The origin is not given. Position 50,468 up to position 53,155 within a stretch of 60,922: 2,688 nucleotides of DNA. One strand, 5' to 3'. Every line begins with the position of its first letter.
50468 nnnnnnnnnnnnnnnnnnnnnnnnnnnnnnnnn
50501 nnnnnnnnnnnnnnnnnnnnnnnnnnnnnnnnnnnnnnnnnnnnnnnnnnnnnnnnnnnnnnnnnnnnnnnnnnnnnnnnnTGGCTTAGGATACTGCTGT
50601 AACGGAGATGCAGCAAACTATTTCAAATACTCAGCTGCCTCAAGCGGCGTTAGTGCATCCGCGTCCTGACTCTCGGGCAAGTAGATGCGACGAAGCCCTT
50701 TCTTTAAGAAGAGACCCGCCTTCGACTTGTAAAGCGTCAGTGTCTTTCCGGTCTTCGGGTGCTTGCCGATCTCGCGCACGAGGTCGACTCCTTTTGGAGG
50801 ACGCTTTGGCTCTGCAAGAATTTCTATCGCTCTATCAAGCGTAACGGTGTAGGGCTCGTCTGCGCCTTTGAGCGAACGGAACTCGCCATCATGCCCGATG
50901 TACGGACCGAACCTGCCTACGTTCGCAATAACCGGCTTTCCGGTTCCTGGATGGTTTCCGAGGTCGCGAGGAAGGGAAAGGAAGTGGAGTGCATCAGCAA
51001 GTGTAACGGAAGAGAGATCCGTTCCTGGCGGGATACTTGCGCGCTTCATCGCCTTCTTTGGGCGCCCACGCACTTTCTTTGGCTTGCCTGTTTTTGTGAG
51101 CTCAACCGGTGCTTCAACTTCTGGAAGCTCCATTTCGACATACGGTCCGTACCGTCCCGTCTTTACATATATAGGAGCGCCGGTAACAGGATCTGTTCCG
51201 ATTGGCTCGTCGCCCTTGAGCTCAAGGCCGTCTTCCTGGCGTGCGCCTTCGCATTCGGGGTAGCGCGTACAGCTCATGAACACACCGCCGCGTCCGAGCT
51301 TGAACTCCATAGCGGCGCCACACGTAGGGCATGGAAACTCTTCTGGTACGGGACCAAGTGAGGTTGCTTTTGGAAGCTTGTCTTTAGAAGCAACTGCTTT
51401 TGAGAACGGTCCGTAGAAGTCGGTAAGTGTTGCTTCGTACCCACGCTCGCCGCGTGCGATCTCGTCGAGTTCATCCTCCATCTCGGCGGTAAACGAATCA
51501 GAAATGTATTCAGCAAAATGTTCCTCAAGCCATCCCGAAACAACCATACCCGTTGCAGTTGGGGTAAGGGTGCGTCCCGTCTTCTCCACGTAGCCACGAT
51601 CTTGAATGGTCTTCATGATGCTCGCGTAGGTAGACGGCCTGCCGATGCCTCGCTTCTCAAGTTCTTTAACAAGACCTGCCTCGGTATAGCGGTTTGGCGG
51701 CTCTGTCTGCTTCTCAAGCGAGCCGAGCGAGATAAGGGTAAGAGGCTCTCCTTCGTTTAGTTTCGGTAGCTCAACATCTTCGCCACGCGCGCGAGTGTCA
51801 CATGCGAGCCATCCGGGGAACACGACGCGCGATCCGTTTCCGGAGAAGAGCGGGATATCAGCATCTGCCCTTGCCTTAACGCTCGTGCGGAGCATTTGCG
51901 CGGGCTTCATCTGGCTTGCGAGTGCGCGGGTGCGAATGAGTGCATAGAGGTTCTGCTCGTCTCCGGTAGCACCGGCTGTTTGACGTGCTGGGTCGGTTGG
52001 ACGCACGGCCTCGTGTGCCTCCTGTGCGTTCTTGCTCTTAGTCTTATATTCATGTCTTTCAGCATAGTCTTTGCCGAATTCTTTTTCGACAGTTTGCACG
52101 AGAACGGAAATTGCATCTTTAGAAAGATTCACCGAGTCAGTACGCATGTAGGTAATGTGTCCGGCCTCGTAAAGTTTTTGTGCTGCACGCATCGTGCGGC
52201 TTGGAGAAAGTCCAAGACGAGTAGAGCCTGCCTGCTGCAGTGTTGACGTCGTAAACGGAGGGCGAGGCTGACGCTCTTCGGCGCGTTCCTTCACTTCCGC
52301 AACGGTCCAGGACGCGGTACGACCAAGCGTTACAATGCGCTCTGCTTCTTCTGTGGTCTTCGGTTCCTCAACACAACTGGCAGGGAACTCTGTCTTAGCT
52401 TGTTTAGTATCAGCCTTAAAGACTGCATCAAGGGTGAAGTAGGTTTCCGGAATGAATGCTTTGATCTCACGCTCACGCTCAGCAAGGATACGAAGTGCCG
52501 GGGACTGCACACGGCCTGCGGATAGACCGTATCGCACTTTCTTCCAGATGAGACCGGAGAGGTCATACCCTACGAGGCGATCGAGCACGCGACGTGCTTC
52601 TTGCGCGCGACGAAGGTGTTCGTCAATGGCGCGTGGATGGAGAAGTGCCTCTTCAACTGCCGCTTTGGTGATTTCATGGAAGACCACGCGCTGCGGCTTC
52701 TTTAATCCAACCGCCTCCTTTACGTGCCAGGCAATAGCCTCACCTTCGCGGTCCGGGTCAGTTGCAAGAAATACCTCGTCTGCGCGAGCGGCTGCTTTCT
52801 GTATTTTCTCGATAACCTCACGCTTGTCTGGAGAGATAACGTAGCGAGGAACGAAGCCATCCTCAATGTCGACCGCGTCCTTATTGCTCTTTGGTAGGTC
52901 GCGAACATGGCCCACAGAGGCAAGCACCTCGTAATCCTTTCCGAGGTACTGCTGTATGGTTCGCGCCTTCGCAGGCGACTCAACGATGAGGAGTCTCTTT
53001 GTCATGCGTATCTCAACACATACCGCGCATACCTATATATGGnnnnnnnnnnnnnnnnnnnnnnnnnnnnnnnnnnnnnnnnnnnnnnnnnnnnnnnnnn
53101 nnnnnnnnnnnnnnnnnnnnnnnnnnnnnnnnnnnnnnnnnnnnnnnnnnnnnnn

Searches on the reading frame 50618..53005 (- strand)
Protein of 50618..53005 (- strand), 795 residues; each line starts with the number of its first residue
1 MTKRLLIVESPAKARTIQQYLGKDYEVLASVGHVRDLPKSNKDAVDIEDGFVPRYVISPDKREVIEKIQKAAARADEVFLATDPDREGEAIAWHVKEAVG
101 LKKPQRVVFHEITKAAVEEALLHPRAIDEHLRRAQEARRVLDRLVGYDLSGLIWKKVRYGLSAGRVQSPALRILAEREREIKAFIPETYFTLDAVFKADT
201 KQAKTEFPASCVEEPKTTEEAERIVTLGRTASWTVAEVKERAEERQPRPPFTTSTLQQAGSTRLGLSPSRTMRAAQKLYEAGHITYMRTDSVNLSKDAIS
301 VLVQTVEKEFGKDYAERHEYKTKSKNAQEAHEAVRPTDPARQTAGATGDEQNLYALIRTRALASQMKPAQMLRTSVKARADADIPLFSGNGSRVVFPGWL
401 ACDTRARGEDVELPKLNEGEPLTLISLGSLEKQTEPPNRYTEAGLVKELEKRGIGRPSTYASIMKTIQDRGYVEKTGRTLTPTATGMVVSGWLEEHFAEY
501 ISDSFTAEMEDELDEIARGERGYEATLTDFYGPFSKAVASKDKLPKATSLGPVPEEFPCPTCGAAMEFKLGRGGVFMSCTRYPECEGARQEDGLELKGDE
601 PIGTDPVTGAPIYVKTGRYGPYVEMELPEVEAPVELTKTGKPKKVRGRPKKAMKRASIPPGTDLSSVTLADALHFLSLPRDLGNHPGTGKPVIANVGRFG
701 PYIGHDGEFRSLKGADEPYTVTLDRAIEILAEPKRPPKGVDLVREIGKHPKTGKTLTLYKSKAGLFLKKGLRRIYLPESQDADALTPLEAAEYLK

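Call 33: search_protein_families(library=pfam, proteins=[window:50618-53005:-], max_evalue=0.001)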
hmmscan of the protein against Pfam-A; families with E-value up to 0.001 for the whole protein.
window:50618-53005:- (795 aa): 4 families
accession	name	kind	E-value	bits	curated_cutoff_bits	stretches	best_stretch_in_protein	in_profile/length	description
PF01131.25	Topoisom_bac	-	1.5e-117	393.5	35.1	1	127-526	2-409/411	DNA topoisomerase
PF13368.11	Toprim_C_rpt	-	1.5e-34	118.1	22.3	2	685-735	1-51/57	Topoisomerase C-terminal repeat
PF01751.28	Toprim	-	1.7e-24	86.2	23.1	1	5-112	2-96/96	Toprim domain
PF01396.24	Zn_ribbon_Top1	-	1.8e-10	40.8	32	1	559-589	4-34/39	Topoisomerase DNA binding C4 zinc finger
